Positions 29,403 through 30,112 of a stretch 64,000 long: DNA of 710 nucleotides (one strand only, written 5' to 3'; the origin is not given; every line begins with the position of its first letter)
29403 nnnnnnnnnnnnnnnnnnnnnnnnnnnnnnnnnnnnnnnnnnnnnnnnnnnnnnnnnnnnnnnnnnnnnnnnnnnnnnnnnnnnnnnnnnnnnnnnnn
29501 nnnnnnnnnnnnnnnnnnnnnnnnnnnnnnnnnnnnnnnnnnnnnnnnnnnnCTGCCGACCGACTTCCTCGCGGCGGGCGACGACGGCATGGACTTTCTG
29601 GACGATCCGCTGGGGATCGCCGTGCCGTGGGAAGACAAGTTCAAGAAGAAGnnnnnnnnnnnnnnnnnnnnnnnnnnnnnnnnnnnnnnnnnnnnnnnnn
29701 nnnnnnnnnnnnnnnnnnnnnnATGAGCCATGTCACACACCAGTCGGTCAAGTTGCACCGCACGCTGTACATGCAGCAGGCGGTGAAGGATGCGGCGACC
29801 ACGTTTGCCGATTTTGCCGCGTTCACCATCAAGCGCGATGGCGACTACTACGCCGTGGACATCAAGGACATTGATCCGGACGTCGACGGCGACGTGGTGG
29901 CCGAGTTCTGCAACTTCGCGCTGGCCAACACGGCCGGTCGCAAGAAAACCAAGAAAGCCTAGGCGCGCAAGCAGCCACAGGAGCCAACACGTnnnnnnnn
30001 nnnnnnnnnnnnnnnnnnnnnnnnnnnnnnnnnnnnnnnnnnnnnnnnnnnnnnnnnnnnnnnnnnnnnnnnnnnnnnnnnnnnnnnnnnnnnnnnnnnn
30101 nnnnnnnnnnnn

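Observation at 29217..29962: Two tandem paralogous small proteins with Lys-rich C-terminal tails: candidate substrates or chaperone-like partners of the rSAM enzymes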

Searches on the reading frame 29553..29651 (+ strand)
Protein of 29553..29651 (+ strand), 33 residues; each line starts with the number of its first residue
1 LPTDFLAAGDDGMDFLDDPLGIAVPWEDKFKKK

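Call 58: search_protein_representatives(protein=window:29553-29651:+)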
Query: 33 residues. Proteins with E-value up to 0.001 (for the whole library): 33; up to 1e-10: 0; up to 1e-30: 0. The best 33 are listed.
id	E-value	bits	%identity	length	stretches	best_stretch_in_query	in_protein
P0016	8.7e-10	52.9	88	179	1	1-33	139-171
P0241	5.0e-09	50.6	-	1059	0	-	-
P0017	3.0e-08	48.2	79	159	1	1-33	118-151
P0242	8.0e-08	46.9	43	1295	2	16-29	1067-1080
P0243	3.2e-07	45.1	52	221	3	7-31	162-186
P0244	1.3e-06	43.3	77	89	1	1-32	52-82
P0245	2.5e-06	42.4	76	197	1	5-33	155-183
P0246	3.2e-06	42.0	55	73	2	10-31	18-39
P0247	5.3e-06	41.4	72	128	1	5-33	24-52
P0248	9.4e-06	40.6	61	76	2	11-30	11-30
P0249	1.9e-05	39.6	64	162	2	15-32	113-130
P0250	2.1e-05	39.5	55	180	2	9-31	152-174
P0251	3.6e-05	38.8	62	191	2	8-30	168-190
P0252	3.9e-05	38.7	66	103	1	2-33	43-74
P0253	4.4e-05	38.6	64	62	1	5-32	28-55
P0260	1.4e-04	37.1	62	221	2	14-32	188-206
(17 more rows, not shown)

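Call 61: find_encoding_contigs(protein=P0248, flank=8000, max_places=3)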
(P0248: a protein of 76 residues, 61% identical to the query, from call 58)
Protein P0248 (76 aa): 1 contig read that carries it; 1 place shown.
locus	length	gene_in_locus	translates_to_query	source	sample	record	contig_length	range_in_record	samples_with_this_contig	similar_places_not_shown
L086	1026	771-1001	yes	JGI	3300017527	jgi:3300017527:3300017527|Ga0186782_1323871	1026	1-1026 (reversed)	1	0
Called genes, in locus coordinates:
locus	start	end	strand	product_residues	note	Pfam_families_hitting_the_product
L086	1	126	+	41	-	?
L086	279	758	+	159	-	PF27806:HxsD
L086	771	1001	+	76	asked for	-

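Call 62: find_encoding_contigs(protein=P0246, flank=8000, max_places=3)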
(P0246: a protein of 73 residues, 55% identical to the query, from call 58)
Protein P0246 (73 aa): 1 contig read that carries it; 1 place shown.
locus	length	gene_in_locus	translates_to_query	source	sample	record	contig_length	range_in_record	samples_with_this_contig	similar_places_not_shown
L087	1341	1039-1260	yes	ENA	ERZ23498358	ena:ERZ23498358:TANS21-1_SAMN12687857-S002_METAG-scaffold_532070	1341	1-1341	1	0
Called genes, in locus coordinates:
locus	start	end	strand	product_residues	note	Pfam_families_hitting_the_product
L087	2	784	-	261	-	?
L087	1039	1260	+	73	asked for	-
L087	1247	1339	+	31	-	?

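Call 65: find_encoding_contigs(protein=P0243, flank=10000, max_places=3)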
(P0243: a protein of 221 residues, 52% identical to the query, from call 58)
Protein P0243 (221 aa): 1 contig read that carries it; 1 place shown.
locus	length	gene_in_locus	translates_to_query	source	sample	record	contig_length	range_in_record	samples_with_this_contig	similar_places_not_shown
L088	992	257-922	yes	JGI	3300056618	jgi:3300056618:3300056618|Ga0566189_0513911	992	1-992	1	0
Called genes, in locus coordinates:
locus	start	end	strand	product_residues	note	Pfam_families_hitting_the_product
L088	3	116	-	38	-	?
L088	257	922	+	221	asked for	PF27806:HxsD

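Call 66: find_encoding_contigs(protein=P0260, flank=10000, max_places=3)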
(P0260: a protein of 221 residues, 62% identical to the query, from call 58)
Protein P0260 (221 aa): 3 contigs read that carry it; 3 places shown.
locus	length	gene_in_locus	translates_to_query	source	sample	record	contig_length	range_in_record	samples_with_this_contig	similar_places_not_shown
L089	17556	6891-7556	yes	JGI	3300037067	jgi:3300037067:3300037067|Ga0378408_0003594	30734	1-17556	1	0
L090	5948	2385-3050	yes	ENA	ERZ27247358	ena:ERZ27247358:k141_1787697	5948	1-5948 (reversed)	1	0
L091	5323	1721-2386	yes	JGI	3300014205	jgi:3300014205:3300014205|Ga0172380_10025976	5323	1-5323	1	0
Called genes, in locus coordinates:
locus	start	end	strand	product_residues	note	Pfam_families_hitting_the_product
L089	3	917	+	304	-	?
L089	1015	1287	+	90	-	PF05635:23S_rRNA_IVP (weak)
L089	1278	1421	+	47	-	-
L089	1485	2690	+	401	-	PF28597:T2SSF_N, PF00482:T2SSF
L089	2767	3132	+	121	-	PF05635:23S_rRNA_IVP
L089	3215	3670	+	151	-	PF07963:N_methyl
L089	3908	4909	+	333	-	PF06750:A24_N_bact, PF01478:Peptidase_A24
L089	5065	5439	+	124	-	PF05635:23S_rRNA_IVP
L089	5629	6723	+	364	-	PF18911:PKD_4 (faint), PF25788:Ig_Rha78A_N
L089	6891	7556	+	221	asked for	PF27806:HxsD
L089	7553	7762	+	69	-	-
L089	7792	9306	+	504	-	PF04055:Radical_SAM, PF13353:Fer4_12 (weak)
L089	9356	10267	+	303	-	-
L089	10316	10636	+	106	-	-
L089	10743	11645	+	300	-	PF04055:Radical_SAM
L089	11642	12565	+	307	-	PF04055:Radical_SAM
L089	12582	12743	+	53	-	-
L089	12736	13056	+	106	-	PF13847:Methyltransf_31 (faint), PF08241:Methyltransf_11, PF13649:Methyltransf_25 (weak)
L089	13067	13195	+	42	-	-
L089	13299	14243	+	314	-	PF04055:Radical_SAM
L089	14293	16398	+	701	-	PF04055:Radical_SAM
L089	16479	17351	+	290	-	PF04055:Radical_SAM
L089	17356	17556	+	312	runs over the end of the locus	PF04055:Radical_SAM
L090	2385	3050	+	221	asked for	PF27806:HxsD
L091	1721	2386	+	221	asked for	PF27806:HxsD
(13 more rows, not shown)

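Call 67: search_protein_families(library=ncbifam, proteins=[L089:6891-7556:+, L089:7553-7762:+, L089:7792-9306:+, L089:9356-10267:+, L089:10316-10636:+, L089:10743-11645:+, L089:11642-12565:+, L089:13299-14243:+, L089:14293-16398:+, L089:16479-17351:+], max_evalue=1e-20)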
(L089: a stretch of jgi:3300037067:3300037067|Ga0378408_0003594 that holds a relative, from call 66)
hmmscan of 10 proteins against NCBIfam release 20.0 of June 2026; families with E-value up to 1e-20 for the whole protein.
L089:6891-7556:+ (221 aa): 0 families

L089:7553-7762:+ (69 aa): 0 families

L089:7792-9306:+ (504 aa): 8 families
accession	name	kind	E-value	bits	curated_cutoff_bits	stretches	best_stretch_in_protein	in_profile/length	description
TIGR03978.1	rSAM_paired_1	equivalog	2.6e-157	524.3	370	1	15-488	3-466/466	His-Xaa-Ser system radical SAM maturase HxsB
TIGR04064.1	rSAM_nif11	equivalog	7.3e-37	127.2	518.7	1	93-239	81-228/459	nif11-like peptide radical SAM maturase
NF047865.1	rSAM_PapB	equivalog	3.7e-35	121.7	340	1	94-451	7-327/330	PapB family radical SAM/SPASM ranthipeptide maturase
NF040492.1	not_ScfB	exception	6.7e-32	110.9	855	1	39-466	47-439/450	ScfB-related radical SAM/SPASM orphan maturase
TIGR03974.1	rSAM_six_Cys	equivalog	3.8e-30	105.1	425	1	37-465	46-439/451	thioether cross-link-forming SCIFF peptide maturase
TIGR04068.1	rSAM_ocin_clost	equivalog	6.9e-30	104.3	500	1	49-227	42-224/462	Cys-rich peptide radical SAM maturase CcpM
TIGR03906.1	quino_hemo_SAM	equivalog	7.7e-28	97.3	453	1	97-221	100-226/467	quinohemoprotein amine dehydrogenase maturation protein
TIGR03942.1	sulfatase_rSAM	equivalog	5.9e-25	88.1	349.45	1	96-474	6-356/363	anaerobic sulfatase maturase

L089:9356-10267:+ (303 aa): 0 families

L089:10316-10636:+ (106 aa): 1 family
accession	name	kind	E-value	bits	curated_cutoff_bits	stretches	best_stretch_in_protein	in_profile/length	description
NF038313.3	HisXaaSer_A4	exception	7e-29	100.5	55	1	5-106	1-93/93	His-Xaa-Ser repeat protein HxsA4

L089:10743-11645:+ (300 aa): 0 families

L089:11642-12565:+ (307 aa): 4 families
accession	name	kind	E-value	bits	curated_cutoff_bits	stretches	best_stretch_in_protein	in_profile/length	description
NF038332.1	rSAM_rare_HxsC4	exception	7.6e-46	156.8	500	1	2-224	14-243/335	radical SAM protein HxsC4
TIGR03977.1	rSAM_pair_HxsC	equivalog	1.9e-31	109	267.9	1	11-242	34-270/292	His-Xaa-Ser system radical SAM maturase HxsC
TIGR04545.1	rSAM_ahbD_hemeb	equivalog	2.3e-21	76.6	500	0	8-188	6-186/339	heme b synthase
TIGR04053.2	TIGR04053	equivalog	4.6e-21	75.5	395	1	12-185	18-194/366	TIGR04053 family radical SAM/SPASM domain-containing protein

L089:13299-14243:+ (314 aa): 2 families
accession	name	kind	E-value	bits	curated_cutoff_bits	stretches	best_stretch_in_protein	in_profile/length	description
NF038332.1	rSAM_rare_HxsC4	exception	1.2e-54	185.8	500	1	8-246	10-245/335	radical SAM protein HxsC4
TIGR03977.1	rSAM_pair_HxsC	equivalog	1.6e-24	86.3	267.9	1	16-300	29-291/292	His-Xaa-Ser system radical SAM maturase HxsC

L089:14293-16398:+ (701 aa): 2 families
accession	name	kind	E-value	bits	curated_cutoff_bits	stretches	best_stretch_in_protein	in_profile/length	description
NF038332.1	rSAM_rare_HxsC4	exception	7.4e-32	110.8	500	1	17-208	6-200/335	radical SAM protein HxsC4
TIGR03977.1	rSAM_pair_HxsC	equivalog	1.1e-24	86.8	267.9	1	25-238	24-241/292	His-Xaa-Ser system radical SAM maturase HxsC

L089:16479-17351:+ (290 aa): 1 family
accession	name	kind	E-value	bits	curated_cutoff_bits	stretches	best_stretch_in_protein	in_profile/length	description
NF038332.1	rSAM_rare_HxsC4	exception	6.4e-65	219.5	500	1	1-207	32-236/335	radical SAM protein HxsC4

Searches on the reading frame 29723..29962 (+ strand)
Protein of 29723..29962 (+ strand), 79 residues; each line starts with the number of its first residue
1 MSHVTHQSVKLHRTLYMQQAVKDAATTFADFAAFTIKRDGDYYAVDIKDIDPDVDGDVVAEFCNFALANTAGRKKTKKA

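Call 3: search_protein_families(library=ncbifam, proteins=[window:29723-29962:+], max_evalue=1)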
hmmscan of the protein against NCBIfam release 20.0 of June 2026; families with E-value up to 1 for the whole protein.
window:29723-29962:+ (79 aa): 2 families
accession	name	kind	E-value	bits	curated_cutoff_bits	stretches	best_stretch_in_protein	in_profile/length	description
NF038315.1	HxsD_rel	equivalog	2.2e-19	69.4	41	1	9-70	1-61/62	HxsD-like protein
TIGR03976.1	chp_LLNDYxLRE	equivalog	0.00073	19.9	50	1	12-65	2-58/90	His-Xaa-Ser system protein HxsD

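Call 4: search_protein_families(library=pfam, proteins=[window:29723-29962:+], max_evalue=1)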
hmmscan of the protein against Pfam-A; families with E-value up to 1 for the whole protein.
window:29723-29962:+ (79 aa): 0 families

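Call 12: find_homologous_proteins(query=window:29723-29962:+, max_evalue=0.001)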
Query window:29723-29962:+ (79 aa): 292 proteins with E <= 0.001 among 294 candidates; the best 120 are listed.
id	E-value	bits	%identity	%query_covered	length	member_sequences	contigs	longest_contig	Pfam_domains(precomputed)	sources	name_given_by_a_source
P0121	1.3e-42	160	94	100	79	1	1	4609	-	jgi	jgi:hypothetical protein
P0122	8.6e-42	157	92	100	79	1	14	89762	-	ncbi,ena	-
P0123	3.0e-41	156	91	100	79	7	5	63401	-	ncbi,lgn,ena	-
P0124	9.2e-41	154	91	100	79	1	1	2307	-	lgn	-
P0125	9.2e-39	148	96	92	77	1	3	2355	-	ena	-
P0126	1.7e-38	147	96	92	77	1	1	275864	-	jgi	jgi:hypothetical protein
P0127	9.8e-38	145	90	100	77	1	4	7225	-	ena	-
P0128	2.7e-37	143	84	97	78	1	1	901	-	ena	-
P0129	2.7e-36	140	82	100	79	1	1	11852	-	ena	-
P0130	5.2e-33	130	76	96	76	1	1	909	PF27806.1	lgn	-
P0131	8.6e-32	126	81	91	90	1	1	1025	-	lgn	-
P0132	8.6e-32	126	74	100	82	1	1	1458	-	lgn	-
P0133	2.0e-31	125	72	100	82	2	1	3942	-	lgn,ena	-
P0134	4.1e-31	124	73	95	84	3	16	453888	-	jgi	jgi:hypothetical protein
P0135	3.1e-30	121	80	90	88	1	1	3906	-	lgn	-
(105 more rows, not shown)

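Call 30: predict_structure(alignment_id=A4)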
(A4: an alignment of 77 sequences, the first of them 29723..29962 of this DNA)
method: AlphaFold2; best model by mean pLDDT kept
length: 79 residues; sequences in the alignment: 77
mean_pLDDT: 92.4   pTM: 0.80
mean pLDDT of the five models: 92.4, 90.9, 90.0, 89.7, 89.5
residues with pLDDT >= 90: 65; 70-90: 9; 50-70: 5; < 50: 0
segments of 3 or more residues with pLDDT < 50: none
pLDDT, mean of each block of 10 residues (from residue 1): 84 97 97 97 97 93 97 77
secondary structure, 60 per line:
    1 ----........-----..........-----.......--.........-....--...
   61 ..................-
elements in order: E5-12 H18-27 E33-39 E42-50 H52-55 H58-78

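Call 74: search_protein_families(library=padloc, proteins=[window:29723-29962:+], max_evalue=0.001)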
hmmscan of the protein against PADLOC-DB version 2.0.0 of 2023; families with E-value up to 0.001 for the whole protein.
window:29723-29962:+ (79 aa): 0 families

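Call 77: search_solved_structures(query=A4, max_evalue=1)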
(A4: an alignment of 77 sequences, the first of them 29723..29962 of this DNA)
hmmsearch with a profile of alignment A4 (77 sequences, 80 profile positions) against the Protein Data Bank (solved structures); distinct sequences matched with E-value up to 1: 1.
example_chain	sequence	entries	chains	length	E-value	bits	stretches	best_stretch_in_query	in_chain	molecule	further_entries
2j5z_A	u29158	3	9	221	0.8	12.8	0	27-59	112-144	FICOLIN-3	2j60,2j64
